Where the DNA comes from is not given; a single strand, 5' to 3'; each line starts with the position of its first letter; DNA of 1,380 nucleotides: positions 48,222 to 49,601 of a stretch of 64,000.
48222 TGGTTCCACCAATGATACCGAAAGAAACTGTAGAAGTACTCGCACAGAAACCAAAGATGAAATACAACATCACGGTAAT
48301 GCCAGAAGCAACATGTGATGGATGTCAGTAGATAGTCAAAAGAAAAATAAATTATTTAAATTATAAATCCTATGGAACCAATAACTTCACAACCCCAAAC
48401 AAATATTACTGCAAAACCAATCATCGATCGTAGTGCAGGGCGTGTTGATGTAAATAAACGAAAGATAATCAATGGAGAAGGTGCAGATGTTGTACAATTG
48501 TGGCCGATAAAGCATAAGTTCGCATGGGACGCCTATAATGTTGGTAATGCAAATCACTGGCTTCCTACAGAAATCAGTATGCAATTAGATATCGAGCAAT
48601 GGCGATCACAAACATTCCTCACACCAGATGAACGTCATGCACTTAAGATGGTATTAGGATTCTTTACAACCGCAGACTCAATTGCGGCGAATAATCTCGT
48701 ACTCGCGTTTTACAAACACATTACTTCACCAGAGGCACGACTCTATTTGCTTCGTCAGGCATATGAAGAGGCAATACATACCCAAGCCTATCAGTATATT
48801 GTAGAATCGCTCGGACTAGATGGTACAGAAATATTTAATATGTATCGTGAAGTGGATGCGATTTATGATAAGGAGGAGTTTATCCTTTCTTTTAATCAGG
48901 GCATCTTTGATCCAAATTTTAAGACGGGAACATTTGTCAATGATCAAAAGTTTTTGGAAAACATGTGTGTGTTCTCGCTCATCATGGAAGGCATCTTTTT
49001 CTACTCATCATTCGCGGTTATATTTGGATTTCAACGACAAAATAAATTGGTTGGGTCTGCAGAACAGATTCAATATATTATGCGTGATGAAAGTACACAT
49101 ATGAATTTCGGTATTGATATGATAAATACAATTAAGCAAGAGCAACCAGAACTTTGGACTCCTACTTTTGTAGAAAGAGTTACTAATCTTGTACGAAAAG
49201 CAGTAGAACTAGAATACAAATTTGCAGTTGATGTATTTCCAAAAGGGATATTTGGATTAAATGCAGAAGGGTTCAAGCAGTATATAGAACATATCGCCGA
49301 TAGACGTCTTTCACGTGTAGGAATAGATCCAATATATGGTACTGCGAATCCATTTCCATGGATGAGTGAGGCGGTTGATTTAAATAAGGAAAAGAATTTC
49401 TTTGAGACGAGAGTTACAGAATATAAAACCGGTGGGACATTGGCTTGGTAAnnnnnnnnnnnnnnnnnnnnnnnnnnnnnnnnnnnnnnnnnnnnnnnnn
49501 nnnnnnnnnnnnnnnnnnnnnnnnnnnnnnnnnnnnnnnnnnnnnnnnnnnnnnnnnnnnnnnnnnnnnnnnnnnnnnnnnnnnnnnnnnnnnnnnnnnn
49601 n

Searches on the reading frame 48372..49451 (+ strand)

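Call 17: search_protein_families(library=pfam, proteins=[window:48372-49451:+], max_evalue=0.01)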
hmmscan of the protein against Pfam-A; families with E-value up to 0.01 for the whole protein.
window:48372-49451:+ (359 aa): 2 families
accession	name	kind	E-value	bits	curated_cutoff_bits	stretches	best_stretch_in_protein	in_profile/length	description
PF00268.27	Ribonuc_red_sm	-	9.3e-89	298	33.6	1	41-327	2-281/281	Ribonucleotide reductase, small chain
PF04305.20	DUF455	-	0.0042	17.1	34.3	0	193-279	143-228/247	Protein of unknown function (DUF455)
